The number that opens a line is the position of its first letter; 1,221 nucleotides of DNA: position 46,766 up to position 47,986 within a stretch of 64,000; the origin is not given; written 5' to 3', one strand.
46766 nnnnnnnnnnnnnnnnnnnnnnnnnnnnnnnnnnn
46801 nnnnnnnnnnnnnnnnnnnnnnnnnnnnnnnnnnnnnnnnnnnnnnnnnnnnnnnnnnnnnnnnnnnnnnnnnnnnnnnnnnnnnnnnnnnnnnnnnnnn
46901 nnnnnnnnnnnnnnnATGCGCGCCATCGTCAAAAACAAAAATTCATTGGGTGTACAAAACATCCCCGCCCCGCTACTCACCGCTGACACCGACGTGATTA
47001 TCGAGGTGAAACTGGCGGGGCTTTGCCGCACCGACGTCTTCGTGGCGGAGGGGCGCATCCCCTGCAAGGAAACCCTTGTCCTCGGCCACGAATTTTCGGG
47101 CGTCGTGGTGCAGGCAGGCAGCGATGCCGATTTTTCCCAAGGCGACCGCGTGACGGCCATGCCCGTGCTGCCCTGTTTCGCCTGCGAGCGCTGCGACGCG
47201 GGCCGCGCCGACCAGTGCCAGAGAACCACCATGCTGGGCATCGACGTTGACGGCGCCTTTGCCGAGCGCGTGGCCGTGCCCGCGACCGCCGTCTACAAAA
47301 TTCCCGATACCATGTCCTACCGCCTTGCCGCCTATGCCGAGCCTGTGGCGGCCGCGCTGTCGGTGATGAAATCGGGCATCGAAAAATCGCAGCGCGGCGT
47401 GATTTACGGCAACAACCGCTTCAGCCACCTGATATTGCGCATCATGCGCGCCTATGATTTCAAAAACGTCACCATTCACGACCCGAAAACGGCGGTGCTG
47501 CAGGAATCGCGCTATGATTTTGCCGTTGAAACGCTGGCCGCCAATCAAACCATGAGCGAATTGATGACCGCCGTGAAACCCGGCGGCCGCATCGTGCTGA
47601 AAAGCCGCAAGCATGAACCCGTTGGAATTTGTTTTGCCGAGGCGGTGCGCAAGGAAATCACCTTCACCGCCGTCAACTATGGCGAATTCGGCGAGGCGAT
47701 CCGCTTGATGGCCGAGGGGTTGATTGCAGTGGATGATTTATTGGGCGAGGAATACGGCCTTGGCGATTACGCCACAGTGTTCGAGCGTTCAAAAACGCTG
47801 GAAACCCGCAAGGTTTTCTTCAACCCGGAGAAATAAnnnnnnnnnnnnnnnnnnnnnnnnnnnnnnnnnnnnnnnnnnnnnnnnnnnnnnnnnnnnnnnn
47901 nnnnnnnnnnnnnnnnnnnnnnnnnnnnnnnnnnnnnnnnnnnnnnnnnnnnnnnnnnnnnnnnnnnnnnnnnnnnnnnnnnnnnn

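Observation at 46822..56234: Translationally coupled operon joining tailoring enzymes, a carrier-protein reductase and two NadR-type nucleotide modules: candidate undescribed biosynthetic system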

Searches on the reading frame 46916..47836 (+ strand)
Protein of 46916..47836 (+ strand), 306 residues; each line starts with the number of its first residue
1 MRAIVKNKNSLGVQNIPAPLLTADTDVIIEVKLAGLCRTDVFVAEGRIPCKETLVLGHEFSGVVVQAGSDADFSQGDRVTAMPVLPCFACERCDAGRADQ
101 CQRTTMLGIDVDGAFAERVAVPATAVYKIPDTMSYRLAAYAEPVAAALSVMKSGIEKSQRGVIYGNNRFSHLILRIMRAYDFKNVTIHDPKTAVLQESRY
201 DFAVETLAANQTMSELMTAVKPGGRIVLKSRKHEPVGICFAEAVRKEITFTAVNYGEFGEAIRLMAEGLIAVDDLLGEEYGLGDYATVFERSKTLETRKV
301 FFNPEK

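Call 3: search_protein_families(library=pfam, proteins=[window:46916-47836:+], max_evalue=0.01)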
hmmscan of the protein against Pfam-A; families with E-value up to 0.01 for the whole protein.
window:46916-47836:+ (306 aa): 2 families
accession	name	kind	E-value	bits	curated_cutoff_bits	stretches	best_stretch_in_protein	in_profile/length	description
PF08240.17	ADH_N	-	6.1e-26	91.1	23.5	1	24-131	2-104/104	Alcohol dehydrogenase GroES-like domain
PF00107.32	ADH_zinc_N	-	0.00019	21.9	31.8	1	197-265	56-127/129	Zinc-binding dehydrogenase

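Call 5: search_protein_families(library=ncbifam, proteins=[window:46916-47836:+], max_evalue=0.001)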
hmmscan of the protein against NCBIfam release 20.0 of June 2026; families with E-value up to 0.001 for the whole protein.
window:46916-47836:+ (306 aa): 20 families
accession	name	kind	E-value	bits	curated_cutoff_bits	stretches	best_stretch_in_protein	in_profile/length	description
NF041097.1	keto_inos_dh_IolM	equivalog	1.1e-35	123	450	2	8-147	37-193/389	scyllo-inosose 3-dehydrogenase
NF003808.0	PRK05396.1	equivalog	3.1e-35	121.7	380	1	1-193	1-199/341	L-threonine 3-dehydrogenase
NF007489.0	PRK10083.1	equivalog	7.4e-35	120.5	376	1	4-210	5-214/339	Zn-dependent oxidoreductase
TIGR00692.1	tdh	equivalog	7.8e-32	110.6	458.35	1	3-190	1-194/340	L-threonine 3-dehydrogenase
NF007642.0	PRK10309.1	equivalog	7.4e-29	101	550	1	1-213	1-216/347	galactitol-1-phosphate 5-dehydrogenase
NF010344.0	PRK13771.1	subfamily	1.4e-28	99.8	349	1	3-165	3-170/334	putative alcohol dehydrogenase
NF041172.1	AcrlCoa_red_Thmprot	equivalog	1.8e-24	86.3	500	1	2-164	2-169/334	acryloyl-CoA reductase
NF007375.0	PRK09880.1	equivalog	8.4e-21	74.1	469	1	19-191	22-203/344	L-idonate 5-dehydrogenase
NF006940.0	PRK09422.1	equivalog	1.1e-19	70.6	344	1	2-178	2-182/338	alcohol dehydrogenase AdhP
TIGR03201.1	dearomat_had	equivalog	1.5e-19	70.3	338.65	1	16-132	16-133/349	6-hydroxycyclohex-1-ene-1-carbonyl-CoA dehydrogenase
TIGR02822.1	adh_fam_2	subfamily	1.8e-18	66.7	283.5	1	22-172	25-180/329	zinc-binding alcohol dehydrogenase family protein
TIGR03366.1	HpnZ_proposed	hypoth_equivalog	9.3e-16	57.9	328.1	1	24-218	5-215/315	putative phosphonate catabolism associated alcohol dehydrogenase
NF047908.1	AldhRedAhr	equivalog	4.4e-15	55.4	470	1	15-182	20-191/335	NADPH-dependent aldehyde reductase Ahr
TIGR01202.1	bchC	equivalog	4.2e-13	49.1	291.25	1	22-281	23-285/308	chlorophyll synthesis pathway protein BchC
TIGR02824.1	quinone_pig3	subfamily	3.6e-12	45.9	296.8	1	7-82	11-88/325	putative NAD(P)H quinone oxidoreductase, PIG3 family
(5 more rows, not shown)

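Call 45: search_solved_structures(query=window:46916-47836:+, max_evalue=1e-10)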
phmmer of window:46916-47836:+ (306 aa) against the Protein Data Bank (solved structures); distinct sequences matched with E-value up to 1e-10: 56.
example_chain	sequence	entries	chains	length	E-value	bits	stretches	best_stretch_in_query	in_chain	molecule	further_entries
4ilk_A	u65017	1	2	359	1.7e-28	103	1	6-205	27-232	Starvation sensing protein rspB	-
4ej6_A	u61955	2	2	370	9.6e-28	100.5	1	7-180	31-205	Putative zinc-binding dehydrogenase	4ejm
4a2c_A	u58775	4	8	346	1.6e-21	80.1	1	18-209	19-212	GALACTITOL-1-PHOSPHATE 5-DEHYDROGENASE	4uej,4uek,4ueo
2dq4_A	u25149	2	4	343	3e-20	75.9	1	2-196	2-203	L-threonine 3-dehydrogenase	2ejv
5kia_A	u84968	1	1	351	3.7e-20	75.7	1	23-190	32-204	L-threonine 3-dehydrogenase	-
3gfb_A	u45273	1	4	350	6.5e-20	74.8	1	1-190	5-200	L-threonine 3-dehydrogenase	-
2dfv_A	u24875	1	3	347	8.4e-20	74.5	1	2-190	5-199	Probable L-threonine 3-dehydrogenase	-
2d8a_A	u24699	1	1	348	8.5e-20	74.5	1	2-190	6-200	Probable L-threonine 3-dehydrogenase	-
3pii_A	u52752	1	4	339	1e-19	74.2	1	6-209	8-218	Alcohol dehydrogenase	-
1rjw_A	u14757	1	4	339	7e-19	71.5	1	6-209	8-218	Alcohol dehydrogenase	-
6iqd_A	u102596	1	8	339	1.1e-18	70.8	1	6-208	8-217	Alcohol dehydrogenase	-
1e3j_A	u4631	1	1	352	1.4e-18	70.5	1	3-181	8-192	NADP(H)-DEPENDENT KETOSE REDUCTASE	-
9u4x_A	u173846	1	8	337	2.7e-18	69.5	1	7-208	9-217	Alcohol dehydrogenase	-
8wwd_A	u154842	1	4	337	4.5e-18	68.8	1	10-157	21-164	Zinc-containing alcohol dehydrogenase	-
7y9p_A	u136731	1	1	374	6.1e-18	68.4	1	9-190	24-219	Xylitol dehydrogenase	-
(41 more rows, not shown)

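Call 51: search_protein_families(library=padloc, proteins=[window:46916-47836:+], max_evalue=0.001)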
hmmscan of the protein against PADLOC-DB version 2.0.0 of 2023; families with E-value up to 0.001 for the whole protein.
window:46916-47836:+ (306 aa): 0 families

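Call 54: list_cluster_members(proteins=[window:46916-47836:+, window:47838-49751:+, window:49748-50536:+, window:50533-51354:+, window:51351-54617:+, window:54610-55716:+, P0073, P0081, P0072])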
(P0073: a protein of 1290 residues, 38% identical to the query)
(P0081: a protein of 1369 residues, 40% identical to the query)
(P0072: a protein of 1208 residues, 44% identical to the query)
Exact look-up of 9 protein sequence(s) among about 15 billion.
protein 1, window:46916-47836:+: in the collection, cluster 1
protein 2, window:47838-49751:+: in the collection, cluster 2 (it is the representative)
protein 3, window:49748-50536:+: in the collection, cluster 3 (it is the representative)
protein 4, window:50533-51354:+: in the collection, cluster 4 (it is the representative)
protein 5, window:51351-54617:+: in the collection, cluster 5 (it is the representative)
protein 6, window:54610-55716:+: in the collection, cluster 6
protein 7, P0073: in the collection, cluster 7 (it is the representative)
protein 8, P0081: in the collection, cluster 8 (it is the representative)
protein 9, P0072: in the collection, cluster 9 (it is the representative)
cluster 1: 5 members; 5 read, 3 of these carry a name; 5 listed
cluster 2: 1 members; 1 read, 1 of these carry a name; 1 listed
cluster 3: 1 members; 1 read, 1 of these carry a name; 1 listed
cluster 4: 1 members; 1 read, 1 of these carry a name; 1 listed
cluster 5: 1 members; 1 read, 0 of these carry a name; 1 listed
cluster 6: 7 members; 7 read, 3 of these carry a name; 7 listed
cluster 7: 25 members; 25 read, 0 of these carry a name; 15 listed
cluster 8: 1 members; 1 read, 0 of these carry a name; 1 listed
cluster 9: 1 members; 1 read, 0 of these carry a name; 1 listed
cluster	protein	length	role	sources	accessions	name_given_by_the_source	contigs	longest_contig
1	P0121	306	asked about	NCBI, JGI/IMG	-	L-iditol 2-dehydrogenase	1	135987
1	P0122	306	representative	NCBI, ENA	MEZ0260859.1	MAG: zinc-binding dehydrogenase [Alphaproteobacteria bacterium]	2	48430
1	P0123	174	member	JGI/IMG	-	L-iditol 2-dehydrogenase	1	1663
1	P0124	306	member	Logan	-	-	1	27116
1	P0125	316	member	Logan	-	-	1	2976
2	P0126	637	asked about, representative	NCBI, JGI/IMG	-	asparagine synthase (glutamine-hydrolysing)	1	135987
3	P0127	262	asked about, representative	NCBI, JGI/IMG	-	SAM-dependent methyltransferase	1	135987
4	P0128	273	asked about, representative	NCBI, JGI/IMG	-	hypothetical protein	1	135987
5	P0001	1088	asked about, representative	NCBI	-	-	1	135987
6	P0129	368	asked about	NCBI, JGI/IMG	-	NadR type nicotinamide-nucleotide adenylyltransferase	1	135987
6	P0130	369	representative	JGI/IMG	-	HTH-type transcriptional repressor of NAD biosynthesis genes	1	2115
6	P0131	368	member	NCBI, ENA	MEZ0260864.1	MAG: AAA family ATPase [Alphaproteobacteria bacterium]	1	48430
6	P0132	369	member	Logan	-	-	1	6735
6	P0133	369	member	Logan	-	-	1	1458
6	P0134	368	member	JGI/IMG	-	-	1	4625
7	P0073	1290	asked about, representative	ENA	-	-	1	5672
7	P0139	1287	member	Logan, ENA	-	-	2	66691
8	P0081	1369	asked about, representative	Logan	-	-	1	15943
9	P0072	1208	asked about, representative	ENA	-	-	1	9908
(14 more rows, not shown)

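Call 56: find_encoding_contigs(protein=P0139, flank=10000, max_places=2)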
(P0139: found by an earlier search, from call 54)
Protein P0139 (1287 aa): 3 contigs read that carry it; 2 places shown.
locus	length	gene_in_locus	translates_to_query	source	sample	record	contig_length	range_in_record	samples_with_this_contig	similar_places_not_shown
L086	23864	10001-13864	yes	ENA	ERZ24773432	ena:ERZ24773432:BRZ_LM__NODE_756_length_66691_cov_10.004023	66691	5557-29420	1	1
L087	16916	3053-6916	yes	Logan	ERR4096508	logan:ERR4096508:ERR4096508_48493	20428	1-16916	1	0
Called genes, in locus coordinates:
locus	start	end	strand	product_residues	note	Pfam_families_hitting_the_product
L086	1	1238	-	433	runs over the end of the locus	PF00089:Trypsin, PF13365:Trypsin_2, PF17820:PDZ_6 (faint), PF00595:PDZ, PF13180:PDZ_2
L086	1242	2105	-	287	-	PF01145:Band_7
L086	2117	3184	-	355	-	PF01145:Band_7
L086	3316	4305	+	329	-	PF02374:ArsA_ATPase (weak), PF09140:MipZ (weak), PF10609:ParA, PF13614:AAA_31, PF00142:Fer4_NifH (faint), PF01656:CbiA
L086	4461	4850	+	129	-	-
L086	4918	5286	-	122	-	PF03724:META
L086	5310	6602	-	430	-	PF00275:EPSP_synthase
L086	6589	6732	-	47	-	-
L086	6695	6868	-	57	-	-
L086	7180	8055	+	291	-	PF08240:ADH_N, PF16912:Glu_dehyd_C (weak), PF00107:ADH_zinc_N (weak), PF13602:ADH_zinc_N_2 (weak)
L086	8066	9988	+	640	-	PF13522:GATase_6, PF13537:GATase_7, PF00733:Asn_synthase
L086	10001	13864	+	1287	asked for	PF00501:AMP-binding, PF13193:AMP-binding_C (weak), PF00550:PP-binding, PF01073:3Beta_HSD, PF01370:Epimerase, PF02719:Polysacc_synt_2 (weak), PF07993:NAD_binding_4, PF13521:AAA_28, +2 more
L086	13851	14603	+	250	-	PF01555:N6_N4_Mtase (faint), PF02353:CMAS (weak), PF13489:Methyltransf_23, PF13679:Methyltransf_32 (weak), PF13649:Methyltransf_25, PF13847:Methyltransf_31, PF08241:Methyltransf_11, PF08242:Methyltransf_12 (weak)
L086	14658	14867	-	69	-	PF04070:DUF378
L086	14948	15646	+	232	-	-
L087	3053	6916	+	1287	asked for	PF00501:AMP-binding, PF13193:AMP-binding_C (weak), PF00550:PP-binding, PF01073:3Beta_HSD, PF01370:Epimerase, PF02719:Polysacc_synt_2 (weak), PF07993:NAD_binding_4, PF13521:AAA_28, +2 more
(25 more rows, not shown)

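Call 78: predict_structure(alignment_id=A3)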
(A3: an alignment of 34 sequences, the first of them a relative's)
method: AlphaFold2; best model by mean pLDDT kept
length: 273 residues; sequences in the alignment: 34
mean_pLDDT: 94.3   pTM: 0.92
mean pLDDT of the five models: 94.3, 93.8, 92.9, 92.6, 91.5
residues with pLDDT >= 90: 239; 70-90: 32; 50-70: 2; < 50: 0
segments of 3 or more residues with pLDDT < 50: none
pLDDT, mean of each block of 10 residues (from residue 1): 86 97 98 98 97 95 94 95 96 96 95 88 96 98 97 97 95 87 80 95 98 98 96 98 98 94 92 65
secondary structure, 60 per line:
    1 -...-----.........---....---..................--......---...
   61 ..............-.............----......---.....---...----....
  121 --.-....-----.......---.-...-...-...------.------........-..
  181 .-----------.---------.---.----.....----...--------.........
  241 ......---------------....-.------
elements in order: E2-4 H10-18 E22-25 H29-46 H49-54 H58-74 H76-88 E96-98 E102-106 H117-120 H125-128 E134-140 E150-152 H170-177 E212-216 E221-223 E232-241 H242-246 H262-265

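Call 80: fold_search(model_id=the predicted structure, library=pdb)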
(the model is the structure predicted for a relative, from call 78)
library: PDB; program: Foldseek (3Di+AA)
matches with E <= 10: 1302; with E <= 0.001: 275
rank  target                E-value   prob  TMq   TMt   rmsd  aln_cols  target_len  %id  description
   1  2rdn                  6.2e-09  1.00  0.52  0.52   7.4       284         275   15  Crystal Structure of PtlH with AKG and ent-1PL bound (released 2007-10-16)
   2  2rdq                  7.4e-09  1.00  0.50  0.51   6.4       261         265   15  Crystal Structure of PtlH with Fe/alpha ketoglutarate bound (released 2007-10-16)
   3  2rdr                  1.2e-08  1.00  0.53  0.54   7.0       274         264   14  Crystal Structure of PtlH with Fe/oxalylglycine bound (released 2007-10-16)
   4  2rds                  1.2e-08  1.00  0.51  0.53   6.0       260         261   15  Crystal Structure of PtlH with Fe/oxalylglycine and ent-1-deoxypentalenic acid bound (released 2007-10-16)
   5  9c9n                  4.4e-08  1.00  0.46  0.48   8.0       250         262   15  Crystal structure of Fe/2-OG dependent dioxygenase MysH in complex with nickel and succinate (released 2025-10-08)
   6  7eyw_B                4.4e-08  1.00  0.43  0.45   9.0       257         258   12  Fe(II)/(alpha)ketoglutarate-dependent dioxygenase SptF with terretonin C (released 2022-04-20)
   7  7vbq_A                5.0e-08  1.00  0.48  0.48   6.3       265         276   14  Heterodimer structure of Fe(II)/(alpha)ketoglutarate-dependent dioxygenase TlxIJ (released 2022-04-20)
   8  5equ_A                7.7e-08  1.00  0.45  0.47   7.0       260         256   17  Crystal structure of the epimerase SnoN in complex with Fe3+, alpha ketoglutarate and nogalamycin RO (released 2016-05-11)
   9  5erl_D                7.7e-08  1.00  0.44  0.46   7.2       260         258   16  Crystal structure of the epimerase SnoN in complex with Ni2+, succinate and nogalamycin RO (released 2016-05-11)
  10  7eyr_B                7.7e-08  1.00  0.42  0.41  10.5       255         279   12  Fe(II)/(alpha)ketoglutarate-dependent dioxygenase SptF apo (released 2022-04-20)
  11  7eyt_D                9.3e-08  1.00  0.44  0.44   9.1       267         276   13  Fe(II)/(alpha)ketoglutarate-dependent dioxygenase SptF with andilesin C and NOG (released 2022-04-20)
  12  8zyb_D                9.9e-08  1.00  0.42  0.43  11.6       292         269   11  a-KG dependent oxygenase (released 2025-06-18)
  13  7eyr_D                1.1e-07  1.00  0.44  0.45   8.2       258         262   10  Fe(II)/(alpha)ketoglutarate-dependent dioxygenase SptF apo (released 2022-04-20)
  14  9ci4                  1.1e-07  1.00  0.46  0.50   9.1       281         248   14  Crystal structure of Fe/2-OG dependent dioxygenase MysH (Apo form) (released 2026-03-18)
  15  7dt0_F                1.1e-07  1.00  0.43  0.47  11.5       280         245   15  Proline hydroxylase H11-N101I mutant (released 2022-01-12)
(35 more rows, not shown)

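Call 81: find_homologous_proteins(query=window:46916-47836:+, max_evalue=1e-30)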
Query window:46916-47836:+ (306 aa): 582 proteins with E <= 1e-30 among 6371 candidates; the best 120 are listed.
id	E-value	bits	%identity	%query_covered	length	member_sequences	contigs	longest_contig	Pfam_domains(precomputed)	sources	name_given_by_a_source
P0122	1.0e-189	647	95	100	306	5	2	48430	PF08240.18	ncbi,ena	ncbi:MAG: zinc-binding dehydrogenase [Alphaproteobacteria bacterium]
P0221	2.4e-135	468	70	99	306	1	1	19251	PF00107.33,PF08240.18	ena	-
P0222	4.8e-130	451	69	99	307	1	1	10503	PF08240.18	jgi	jgi:L-iditol 2-dehydrogenase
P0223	9.0e-130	450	68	99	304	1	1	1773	PF08240.18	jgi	jgi:L-iditol 2-dehydrogenase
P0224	2.0e-129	449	69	99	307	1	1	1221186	PF08240.18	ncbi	-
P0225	6.4e-129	447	68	99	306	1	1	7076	PF00107.33,PF08240.18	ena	-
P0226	1.7e-128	446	68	99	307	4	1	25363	PF08240.18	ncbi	ncbi:MAG: zinc-binding dehydrogenase [Alphaproteobacteria bacterium]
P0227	6.0e-128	444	69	99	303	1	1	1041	PF08240.18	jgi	jgi:L-iditol 2-dehydrogenase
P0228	1.1e-127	443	68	98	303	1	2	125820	PF08240.18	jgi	jgi:L-iditol 2-dehydrogenase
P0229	3.0e-127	442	68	99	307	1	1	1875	PF08240.18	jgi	jgi:L-iditol 2-dehydrogenase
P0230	2.1e-124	433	66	100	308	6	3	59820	PF08240.18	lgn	-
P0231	6.8e-122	424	63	99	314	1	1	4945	PF00107.33,PF08240.18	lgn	-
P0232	2.3e-121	423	64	100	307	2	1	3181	PF08240.18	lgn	-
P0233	7.4e-121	421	64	100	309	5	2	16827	PF08240.18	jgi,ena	-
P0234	1.9e-120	420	61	99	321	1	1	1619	PF00107.33,PF08240.18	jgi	jgi:L-iditol 2-dehydrogenase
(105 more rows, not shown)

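Call 87: predict_structure(alignment_id=A4)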
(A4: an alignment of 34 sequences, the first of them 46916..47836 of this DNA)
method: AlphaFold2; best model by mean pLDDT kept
length: 306 residues; sequences in the alignment: 34
mean_pLDDT: 95.3   pTM: 0.92
mean pLDDT of the five models: 95.3, 95.1, 94.6, 94.0, 93.3
residues with pLDDT >= 90: 282; 70-90: 22; 50-70: 2; < 50: 0
segments of 3 or more residues with pLDDT < 50: none
pLDDT, mean of each block of 10 residues (from residue 1): 94 97 97 95 93 96 98 98 94 90 94 98 97 97 97 97 95 98 97 96 95 97 97 89 98 94 97 95 95 83 97
secondary structure, 60 per line:
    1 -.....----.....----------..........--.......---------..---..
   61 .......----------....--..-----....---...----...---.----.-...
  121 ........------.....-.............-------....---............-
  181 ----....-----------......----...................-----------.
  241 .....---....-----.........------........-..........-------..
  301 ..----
elements in order: E2-6 E11-15 E26-35 H38-44 E59-67 E78-81 H91-94 E105-107 E118-122 E126-128 H135-139 H141-153 E161-164 H168-179 E185-188 E200-205 H210-219 E220-228 H240-245 E249-252 H258-266 E276-280 H282-291 E299-302
